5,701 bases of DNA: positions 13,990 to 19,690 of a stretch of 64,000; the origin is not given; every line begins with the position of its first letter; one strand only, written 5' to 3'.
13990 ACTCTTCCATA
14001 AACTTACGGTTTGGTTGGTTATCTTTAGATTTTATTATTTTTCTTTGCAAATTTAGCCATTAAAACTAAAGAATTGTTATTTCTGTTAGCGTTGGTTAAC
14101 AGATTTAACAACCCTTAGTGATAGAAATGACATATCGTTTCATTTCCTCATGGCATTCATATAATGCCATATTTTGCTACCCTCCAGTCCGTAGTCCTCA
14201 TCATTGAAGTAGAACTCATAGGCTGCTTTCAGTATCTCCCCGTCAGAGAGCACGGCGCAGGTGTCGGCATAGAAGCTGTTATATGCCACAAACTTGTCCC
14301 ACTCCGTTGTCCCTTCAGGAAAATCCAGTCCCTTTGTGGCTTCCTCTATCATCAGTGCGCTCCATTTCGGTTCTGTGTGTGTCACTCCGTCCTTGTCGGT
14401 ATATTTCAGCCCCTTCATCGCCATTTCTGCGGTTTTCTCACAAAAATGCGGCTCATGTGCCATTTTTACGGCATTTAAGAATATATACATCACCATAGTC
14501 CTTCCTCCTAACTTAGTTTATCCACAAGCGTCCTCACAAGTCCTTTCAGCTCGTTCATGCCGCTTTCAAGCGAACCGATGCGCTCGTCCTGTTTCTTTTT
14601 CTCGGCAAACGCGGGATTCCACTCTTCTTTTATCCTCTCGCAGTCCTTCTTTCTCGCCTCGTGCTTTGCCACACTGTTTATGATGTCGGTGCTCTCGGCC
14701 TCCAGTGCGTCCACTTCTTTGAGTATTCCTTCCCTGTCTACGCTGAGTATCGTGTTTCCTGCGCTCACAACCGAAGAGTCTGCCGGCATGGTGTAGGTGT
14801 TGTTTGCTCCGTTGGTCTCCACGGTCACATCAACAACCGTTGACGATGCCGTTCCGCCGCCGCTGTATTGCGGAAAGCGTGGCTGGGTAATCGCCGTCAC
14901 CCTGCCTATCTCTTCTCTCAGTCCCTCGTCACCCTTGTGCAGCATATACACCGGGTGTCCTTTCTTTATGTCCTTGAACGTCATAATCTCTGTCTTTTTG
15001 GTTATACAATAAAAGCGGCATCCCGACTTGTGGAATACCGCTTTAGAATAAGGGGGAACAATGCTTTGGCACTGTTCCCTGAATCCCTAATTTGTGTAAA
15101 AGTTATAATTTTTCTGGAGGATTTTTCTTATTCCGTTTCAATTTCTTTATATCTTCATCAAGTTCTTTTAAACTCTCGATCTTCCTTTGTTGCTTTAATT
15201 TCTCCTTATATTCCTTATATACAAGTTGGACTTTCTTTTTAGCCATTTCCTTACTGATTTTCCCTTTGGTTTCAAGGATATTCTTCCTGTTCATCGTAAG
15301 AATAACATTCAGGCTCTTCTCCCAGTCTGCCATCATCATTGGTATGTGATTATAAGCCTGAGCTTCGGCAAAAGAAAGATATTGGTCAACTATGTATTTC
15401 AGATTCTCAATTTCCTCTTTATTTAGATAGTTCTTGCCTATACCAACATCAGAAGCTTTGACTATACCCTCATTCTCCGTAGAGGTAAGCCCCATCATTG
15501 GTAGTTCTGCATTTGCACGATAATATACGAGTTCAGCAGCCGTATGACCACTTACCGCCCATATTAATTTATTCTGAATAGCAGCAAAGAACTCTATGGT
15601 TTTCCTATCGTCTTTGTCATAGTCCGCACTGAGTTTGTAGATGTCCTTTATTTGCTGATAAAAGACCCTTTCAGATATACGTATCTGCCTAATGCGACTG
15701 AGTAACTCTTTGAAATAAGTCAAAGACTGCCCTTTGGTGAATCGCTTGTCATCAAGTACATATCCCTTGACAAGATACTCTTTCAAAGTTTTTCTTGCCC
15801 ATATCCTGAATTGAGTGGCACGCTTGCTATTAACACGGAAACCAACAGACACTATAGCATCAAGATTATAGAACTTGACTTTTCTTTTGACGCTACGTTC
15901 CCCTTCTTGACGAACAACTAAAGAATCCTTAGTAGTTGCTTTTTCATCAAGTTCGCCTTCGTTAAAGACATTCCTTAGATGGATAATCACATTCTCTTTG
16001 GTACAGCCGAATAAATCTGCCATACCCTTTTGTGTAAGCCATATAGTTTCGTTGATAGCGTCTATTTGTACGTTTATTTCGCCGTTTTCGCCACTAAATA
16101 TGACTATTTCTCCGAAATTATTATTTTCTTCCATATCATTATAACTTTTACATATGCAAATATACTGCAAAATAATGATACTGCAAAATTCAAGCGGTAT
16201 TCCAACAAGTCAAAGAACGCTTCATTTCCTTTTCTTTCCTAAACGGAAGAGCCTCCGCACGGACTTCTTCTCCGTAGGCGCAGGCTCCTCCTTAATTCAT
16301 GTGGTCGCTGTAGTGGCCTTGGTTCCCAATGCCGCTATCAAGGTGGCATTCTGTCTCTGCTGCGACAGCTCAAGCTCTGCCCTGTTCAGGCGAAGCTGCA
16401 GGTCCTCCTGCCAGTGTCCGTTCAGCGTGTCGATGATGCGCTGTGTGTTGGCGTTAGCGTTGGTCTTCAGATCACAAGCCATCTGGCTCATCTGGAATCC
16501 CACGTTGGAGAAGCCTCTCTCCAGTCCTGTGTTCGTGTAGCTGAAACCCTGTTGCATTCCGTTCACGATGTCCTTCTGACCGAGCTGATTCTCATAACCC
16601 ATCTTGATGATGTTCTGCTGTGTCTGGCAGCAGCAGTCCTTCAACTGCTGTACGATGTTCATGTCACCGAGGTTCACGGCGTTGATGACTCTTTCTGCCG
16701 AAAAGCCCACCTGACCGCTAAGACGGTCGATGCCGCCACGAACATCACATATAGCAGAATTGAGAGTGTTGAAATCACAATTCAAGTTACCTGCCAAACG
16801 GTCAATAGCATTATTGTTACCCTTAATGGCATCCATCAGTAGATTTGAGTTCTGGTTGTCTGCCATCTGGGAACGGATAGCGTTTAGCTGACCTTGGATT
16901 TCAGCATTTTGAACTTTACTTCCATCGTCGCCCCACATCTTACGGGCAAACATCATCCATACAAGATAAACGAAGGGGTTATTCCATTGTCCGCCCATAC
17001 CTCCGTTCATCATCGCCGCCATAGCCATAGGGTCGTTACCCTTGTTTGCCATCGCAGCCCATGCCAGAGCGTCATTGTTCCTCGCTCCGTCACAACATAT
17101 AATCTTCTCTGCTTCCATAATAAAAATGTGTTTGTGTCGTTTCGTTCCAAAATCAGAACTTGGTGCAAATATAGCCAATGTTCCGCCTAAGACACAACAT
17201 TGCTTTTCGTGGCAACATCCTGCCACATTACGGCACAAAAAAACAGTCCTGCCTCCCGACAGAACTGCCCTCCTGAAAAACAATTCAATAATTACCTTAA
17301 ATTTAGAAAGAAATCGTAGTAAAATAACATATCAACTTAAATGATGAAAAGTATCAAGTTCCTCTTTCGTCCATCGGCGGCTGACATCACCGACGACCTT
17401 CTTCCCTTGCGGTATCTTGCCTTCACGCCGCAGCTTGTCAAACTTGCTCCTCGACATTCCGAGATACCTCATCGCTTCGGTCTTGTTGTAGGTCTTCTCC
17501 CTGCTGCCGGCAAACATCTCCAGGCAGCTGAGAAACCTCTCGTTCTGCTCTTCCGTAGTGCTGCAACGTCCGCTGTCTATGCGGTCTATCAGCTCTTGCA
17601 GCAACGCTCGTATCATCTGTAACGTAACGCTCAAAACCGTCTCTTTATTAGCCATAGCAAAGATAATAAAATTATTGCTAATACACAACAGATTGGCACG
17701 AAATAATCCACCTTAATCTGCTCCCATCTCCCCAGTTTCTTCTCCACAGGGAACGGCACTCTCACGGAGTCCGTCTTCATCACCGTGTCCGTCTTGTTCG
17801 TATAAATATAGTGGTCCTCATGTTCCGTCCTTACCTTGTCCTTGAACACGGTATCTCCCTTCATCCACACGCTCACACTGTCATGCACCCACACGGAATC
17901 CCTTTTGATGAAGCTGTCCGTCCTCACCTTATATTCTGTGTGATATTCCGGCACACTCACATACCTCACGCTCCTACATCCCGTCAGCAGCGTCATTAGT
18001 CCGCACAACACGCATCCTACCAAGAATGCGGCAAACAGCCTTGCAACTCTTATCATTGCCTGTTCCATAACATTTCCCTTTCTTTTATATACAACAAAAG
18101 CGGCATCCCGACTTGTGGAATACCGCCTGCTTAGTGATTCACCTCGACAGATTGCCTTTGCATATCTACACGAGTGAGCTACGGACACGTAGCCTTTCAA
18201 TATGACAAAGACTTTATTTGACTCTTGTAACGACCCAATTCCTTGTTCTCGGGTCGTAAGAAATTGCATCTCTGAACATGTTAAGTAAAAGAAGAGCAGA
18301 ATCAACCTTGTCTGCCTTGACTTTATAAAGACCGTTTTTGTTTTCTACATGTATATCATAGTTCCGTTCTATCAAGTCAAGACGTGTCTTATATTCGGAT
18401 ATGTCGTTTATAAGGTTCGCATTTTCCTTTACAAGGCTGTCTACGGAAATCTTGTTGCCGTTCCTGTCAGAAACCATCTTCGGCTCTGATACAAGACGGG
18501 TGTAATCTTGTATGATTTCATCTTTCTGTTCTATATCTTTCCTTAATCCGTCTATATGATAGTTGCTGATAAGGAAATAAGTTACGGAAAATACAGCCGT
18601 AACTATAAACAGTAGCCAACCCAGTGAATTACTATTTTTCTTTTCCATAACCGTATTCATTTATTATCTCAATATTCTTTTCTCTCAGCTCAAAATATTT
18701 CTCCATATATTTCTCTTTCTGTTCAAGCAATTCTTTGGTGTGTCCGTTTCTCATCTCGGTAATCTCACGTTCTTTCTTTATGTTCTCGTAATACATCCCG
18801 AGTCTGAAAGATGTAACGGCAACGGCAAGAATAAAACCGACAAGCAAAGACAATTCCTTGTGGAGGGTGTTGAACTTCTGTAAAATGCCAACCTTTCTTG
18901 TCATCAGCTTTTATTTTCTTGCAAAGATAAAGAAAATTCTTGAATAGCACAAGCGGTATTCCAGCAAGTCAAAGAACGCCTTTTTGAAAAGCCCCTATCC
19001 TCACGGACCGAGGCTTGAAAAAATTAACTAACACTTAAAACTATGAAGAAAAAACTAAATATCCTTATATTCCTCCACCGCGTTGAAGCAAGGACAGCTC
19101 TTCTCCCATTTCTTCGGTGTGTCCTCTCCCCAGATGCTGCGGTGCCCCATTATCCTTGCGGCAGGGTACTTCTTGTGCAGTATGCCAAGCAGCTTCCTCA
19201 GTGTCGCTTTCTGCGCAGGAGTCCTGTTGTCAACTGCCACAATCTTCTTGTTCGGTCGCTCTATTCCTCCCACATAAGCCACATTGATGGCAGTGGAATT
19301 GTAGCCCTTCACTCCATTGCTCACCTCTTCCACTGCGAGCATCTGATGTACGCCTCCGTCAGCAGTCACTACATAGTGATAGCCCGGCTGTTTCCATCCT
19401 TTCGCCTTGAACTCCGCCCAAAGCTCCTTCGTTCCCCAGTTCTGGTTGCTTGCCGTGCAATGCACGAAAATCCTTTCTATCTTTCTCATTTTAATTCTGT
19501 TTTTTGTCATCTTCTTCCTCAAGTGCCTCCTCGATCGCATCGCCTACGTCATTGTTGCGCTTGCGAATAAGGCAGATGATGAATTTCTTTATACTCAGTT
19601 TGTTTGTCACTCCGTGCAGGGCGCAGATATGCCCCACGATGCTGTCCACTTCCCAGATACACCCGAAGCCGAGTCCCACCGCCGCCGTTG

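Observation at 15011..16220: rhuM cassette bracketed by inverted copies of a ~27-nt element that also brackets a second cassette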

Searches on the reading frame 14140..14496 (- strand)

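Call 10: search_protein_families(library=pfam, proteins=[window:14140-14496:-], max_evalue=0.01)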
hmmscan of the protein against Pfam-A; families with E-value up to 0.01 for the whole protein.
window:14140-14496:- (118 aa): 1 family
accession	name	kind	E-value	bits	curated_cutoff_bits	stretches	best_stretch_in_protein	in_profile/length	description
PF25223.1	DUF7841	-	4.9e-09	36.9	25.2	1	11-113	9-113/114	Domain of unknown function (DUF7841)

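Call 11: search_protein_families(library=phrogs, proteins=[window:14140-14496:-], max_evalue=0.01)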
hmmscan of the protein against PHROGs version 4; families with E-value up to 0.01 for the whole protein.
window:14140-14496:- (118 aa): 0 families

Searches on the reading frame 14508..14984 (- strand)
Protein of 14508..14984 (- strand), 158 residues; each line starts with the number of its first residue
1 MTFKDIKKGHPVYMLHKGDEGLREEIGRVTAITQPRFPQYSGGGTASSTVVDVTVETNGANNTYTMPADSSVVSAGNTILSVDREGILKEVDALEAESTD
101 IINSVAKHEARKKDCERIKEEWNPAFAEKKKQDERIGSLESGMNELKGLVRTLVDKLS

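Call 10: search_protein_families(library=pfam, proteins=[window:14508-14984:-], max_evalue=0.01)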
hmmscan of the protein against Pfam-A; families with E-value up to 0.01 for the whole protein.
window:14508-14984:- (158 aa): 1 family
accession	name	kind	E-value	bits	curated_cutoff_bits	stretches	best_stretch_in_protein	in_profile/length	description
PF23772.1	Phage_g100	-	0.0093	17.5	27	0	1-75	2-80/105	Phage g100-like protein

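Call 11: search_protein_families(library=phrogs, proteins=[window:14508-14984:-], max_evalue=0.01)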
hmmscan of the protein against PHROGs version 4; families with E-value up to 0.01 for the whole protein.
window:14508-14984:- (158 aa): 1 family
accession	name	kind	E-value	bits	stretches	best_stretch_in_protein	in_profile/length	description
phrog_28898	-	unknown function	2.9e-16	60.9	1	3-147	2-153/181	-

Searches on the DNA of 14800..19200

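Call 66: search_rna_families(source=window, start=14800, end=19200, threshold=evalue, max_evalue=1)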
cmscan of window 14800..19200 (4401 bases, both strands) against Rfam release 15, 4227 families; matches with E-value up to 1: 2.
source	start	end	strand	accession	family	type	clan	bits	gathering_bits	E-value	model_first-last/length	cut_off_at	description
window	15927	16008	-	RF00046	snoR30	Gene; snRNA; snoRNA; CD-box;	CL00073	23.3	60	0.11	1-96/96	no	Small nucleolar RNA R30/Z108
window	18490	18607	-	RF00114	S15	Cis-reg; leader;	CL00121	20.2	39.5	0.18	1-117/117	no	Ribosomal S15 leader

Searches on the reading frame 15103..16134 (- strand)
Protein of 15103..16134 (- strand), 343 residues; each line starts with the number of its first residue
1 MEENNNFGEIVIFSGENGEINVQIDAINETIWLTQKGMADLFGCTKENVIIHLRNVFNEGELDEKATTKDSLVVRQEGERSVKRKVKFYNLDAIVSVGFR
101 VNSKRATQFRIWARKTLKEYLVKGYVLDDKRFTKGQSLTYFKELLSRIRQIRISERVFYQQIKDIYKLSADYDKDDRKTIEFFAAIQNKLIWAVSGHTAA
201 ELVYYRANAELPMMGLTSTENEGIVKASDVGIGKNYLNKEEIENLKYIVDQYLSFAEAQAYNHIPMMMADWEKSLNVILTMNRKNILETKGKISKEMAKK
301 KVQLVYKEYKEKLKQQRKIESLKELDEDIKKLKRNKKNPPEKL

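Call 10: search_protein_families(library=pfam, proteins=[window:15103-16134:-], max_evalue=0.01)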
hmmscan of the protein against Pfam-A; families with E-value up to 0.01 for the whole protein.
window:15103-16134:- (343 aa): 1 family
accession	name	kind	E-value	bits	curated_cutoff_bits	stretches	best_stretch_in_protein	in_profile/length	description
PF13310.11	Virulence_RhuM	-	1.1e-97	326.7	33.7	1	66-315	1-250/252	Virulence protein RhuM family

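Call 11: search_protein_families(library=phrogs, proteins=[window:15103-16134:-], max_evalue=0.01)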
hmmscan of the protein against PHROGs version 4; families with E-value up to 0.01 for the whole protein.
window:15103-16134:- (343 aa): 0 families

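Call 69: search_dna_similar(query=window:15103-16134:-, collection=phages, mode=protein, max_rows=8)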
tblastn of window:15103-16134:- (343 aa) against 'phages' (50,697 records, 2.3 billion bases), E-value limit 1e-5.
Records with a match: 48; places in all: 49; records where one place covers at least 80% of the query: 33.
Best place of each record, by identity: <60% 48.
By first word of the organism name: Streptococcus 21; Bacteriophage 18; Gordonia 4; Wolbachia 2; Salmonella 1; Siphoviridae 1; Methanobrevibacter 1.
By host as written in the record: - 20; Gordonia terrae 3612 4; Wolbachia endosymbiont wVitA of Nasonia vitripennis 1; Homo sapiens 1; Streptococcus halotolerans HTS9 1; Streptococcus himalayensis HTS2 1; Streptococcus suis ERR120031 1; Streptococcus anginosus C238 1; and 18 more.
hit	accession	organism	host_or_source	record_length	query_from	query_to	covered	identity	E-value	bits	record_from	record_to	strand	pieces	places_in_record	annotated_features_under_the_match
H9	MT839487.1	Bacteriophage sp.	human fecal samples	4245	8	312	89%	46.1%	8e-77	261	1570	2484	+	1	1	record has no annotation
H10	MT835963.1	Bacteriophage sp.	human fecal samples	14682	10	321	91%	44.0%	2e-73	252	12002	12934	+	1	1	record has no annotation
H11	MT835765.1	Bacteriophage sp.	human fecal samples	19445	28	321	86%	45.8%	1e-78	267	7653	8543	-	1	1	record has no annotation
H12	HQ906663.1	Wolbachia endosymbiont wVitA of Nasonia vitripennis phage ...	Wolbachia endosymbiont wVitA of Nasonia ...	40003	6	310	89%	42.8%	2e-74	254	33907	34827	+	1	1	record has no annotation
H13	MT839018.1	Bacteriophage sp.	human fecal samples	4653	8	310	88%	43.0%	2e-72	249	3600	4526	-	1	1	record has no annotation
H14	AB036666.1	Wolbachia phage WO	-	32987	1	310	90%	41.6%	1e-70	244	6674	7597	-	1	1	gp8: similar to RhuM of Salmonella typhimurium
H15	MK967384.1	Gordonia phage Sidious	Gordonia terrae 3612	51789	3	313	91%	40.8%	2e-71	246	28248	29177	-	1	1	32: helix-turn-helix DNA binding domain protein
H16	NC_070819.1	Gordonia phage Sidious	Gordonia terrae 3612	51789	3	313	91%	40.8%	2e-71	246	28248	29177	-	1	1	32: helix-turn-helix DNA binding domain protein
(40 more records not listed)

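Call 74: search_protein_families(library=padloc, proteins=[window:15103-16134:-], max_evalue=0.001)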
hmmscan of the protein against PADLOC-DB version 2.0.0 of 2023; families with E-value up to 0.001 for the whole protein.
window:15103-16134:- (343 aa): 38 families (the best 25 are shown)
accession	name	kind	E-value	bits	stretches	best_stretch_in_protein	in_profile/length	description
PDLC04853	PDC-S05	-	2.9e-126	419.1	1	6-336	4-333/336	-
PDLC04851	PDC-S05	-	1.7e-125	416.6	1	4-335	6-337/342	-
PDLC04852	PDC-S05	-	1.8e-119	396.7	1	4-337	7-340/346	-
PDLC04868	PDC-S05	-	8.3e-110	365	1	8-336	6-333/335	-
PDLC04871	PDC-S05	-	2.2e-103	344.6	1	4-335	127-459/468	-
PDLC04843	PDC-S05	-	3.3e-101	336.8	1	6-329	4-326/330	-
PDLC04864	PDC-S05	-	2.3e-99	330.1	1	63-338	2-272/277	-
PDLC04870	PDC-S05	-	3.6e-79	263.1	1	3-209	4-209/214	-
PDLC04876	PDC-S05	-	1e-66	222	1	1-169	1-171/174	-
PDLC04854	PDC-S05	-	2.2e-57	192.1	1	8-150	4-147/212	-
PDLC04872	PDC-S05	-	2.1e-54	181.5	1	8-139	5-137/152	-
PDLC04965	PDC-S23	-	2.5e-52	176.3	1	8-172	5-167/327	-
PDLC04964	PDC-S23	-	6e-52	174.9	1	9-172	5-166/331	-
PDLC04858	PDC-S05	-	1.9e-45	152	1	7-137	4-131/138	-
PDLC04879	PDC-S05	-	3.3e-44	149.4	1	7-138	4-133/285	-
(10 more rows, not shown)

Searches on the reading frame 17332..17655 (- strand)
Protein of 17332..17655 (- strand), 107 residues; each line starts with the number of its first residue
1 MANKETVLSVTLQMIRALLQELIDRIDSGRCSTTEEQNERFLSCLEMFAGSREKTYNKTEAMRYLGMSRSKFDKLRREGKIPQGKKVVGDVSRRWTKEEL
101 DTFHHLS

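Call 10: search_protein_families(library=pfam, proteins=[window:17332-17655:-], max_evalue=0.01)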
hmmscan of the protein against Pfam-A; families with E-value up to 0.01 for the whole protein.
window:17332-17655:- (107 aa): 1 family
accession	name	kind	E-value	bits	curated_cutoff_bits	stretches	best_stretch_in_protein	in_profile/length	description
PF12728.13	HTH_17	-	8.7e-06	26.3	27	1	57-103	3-46/51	Helix-turn-helix domain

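Call 11: search_protein_families(library=phrogs, proteins=[window:17332-17655:-], max_evalue=0.01)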
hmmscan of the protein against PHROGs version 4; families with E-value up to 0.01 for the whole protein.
window:17332-17655:- (107 aa): 3 families
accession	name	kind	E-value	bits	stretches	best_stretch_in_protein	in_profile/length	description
phrog_66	-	integration and excision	3.2e-07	31.4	1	45-103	83-139/412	excisionase and transcriptional regulator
phrog_668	-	DNA, RNA and nucleotide metabolism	4.5e-05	24.2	1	16-103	29-109/181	HTH DNA binding protein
phrog_7338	-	unknown function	0.0058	17.9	1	51-87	26-66/87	-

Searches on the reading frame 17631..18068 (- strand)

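Call 10: search_protein_families(library=pfam, proteins=[window:17631-18068:-], max_evalue=0.01)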
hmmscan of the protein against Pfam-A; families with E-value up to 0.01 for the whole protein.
window:17631-18068:- (145 aa): 1 family
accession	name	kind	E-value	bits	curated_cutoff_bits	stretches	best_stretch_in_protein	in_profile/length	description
PF06979.18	TMEM70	-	0.006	17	22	0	4-58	51-105/157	TMEM70/TMEM186/TMEM223 protein family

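Call 11: search_protein_families(library=phrogs, proteins=[window:17631-18068:-], max_evalue=0.01)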
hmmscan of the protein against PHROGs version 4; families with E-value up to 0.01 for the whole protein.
window:17631-18068:- (145 aa): 0 families

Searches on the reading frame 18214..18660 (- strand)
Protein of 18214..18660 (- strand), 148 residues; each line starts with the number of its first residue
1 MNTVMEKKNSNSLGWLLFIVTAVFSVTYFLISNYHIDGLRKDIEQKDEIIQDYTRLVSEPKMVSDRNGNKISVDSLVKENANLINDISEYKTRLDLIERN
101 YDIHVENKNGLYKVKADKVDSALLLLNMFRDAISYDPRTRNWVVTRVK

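Call 10: search_protein_families(library=pfam, proteins=[window:18214-18660:-], max_evalue=0.01)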
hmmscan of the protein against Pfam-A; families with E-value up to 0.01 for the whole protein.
window:18214-18660:- (148 aa): 1 family
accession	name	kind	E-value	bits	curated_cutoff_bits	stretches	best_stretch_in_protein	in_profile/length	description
PF05769.16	SIKE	-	0.0054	17.1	24.3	1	50-109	52-111/180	SIKE family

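Call 11: search_protein_families(library=phrogs, proteins=[window:18214-18660:-], max_evalue=0.01)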
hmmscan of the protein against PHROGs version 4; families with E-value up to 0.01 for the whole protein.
window:18214-18660:- (148 aa): 2 families
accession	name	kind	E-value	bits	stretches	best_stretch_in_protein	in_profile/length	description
phrog_3999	-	unknown function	0.0024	19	1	7-99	4-105/107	-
phrog_1638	-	unknown function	0.0033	18.4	1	35-89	8-58/64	-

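Call 74: search_protein_families(library=padloc, proteins=[window:18214-18660:-], max_evalue=0.001)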
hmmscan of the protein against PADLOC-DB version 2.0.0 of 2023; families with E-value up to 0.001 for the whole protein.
window:18214-18660:- (148 aa): 0 families

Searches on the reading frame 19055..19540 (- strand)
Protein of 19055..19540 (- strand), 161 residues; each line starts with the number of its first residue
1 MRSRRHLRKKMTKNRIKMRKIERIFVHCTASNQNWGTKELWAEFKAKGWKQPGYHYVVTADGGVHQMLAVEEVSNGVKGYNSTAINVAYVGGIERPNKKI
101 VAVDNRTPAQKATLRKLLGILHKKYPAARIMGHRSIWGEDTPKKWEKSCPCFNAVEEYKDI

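Call 10: search_protein_families(library=pfam, proteins=[window:19055-19540:-], max_evalue=0.01)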
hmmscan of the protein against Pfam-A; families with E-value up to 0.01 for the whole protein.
window:19055-19540:- (161 aa): 2 families
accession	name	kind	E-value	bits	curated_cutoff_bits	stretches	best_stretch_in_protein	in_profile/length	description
PF01510.30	Amidase_2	-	1.6e-15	58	26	1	19-150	3-129/131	N-acetylmuramoyl-L-alanine amidase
PF22596.2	Scabin-like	-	0.00063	20.1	27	1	21-96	41-107/130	Scabin-like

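Call 11: search_protein_families(library=phrogs, proteins=[window:19055-19540:-], max_evalue=0.01)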
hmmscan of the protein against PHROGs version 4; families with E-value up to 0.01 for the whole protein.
window:19055-19540:- (161 aa): 5 families
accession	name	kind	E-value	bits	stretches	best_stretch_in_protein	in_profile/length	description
phrog_822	-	lysis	3.1e-42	145.8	1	11-159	13-154/215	amidase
phrog_1493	-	lysis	3.5e-15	57.1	1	3-146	14-155/394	endolysin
phrog_21433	-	lysis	7.2e-13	49.9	1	18-122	4-106/174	endolysin; inhibits RNA polymerase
phrog_1794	-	lysis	1.3e-07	32.4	1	10-155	45-191/336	amidase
phrog_35436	-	lysis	0.00059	20.2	1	19-142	17-134/266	amidase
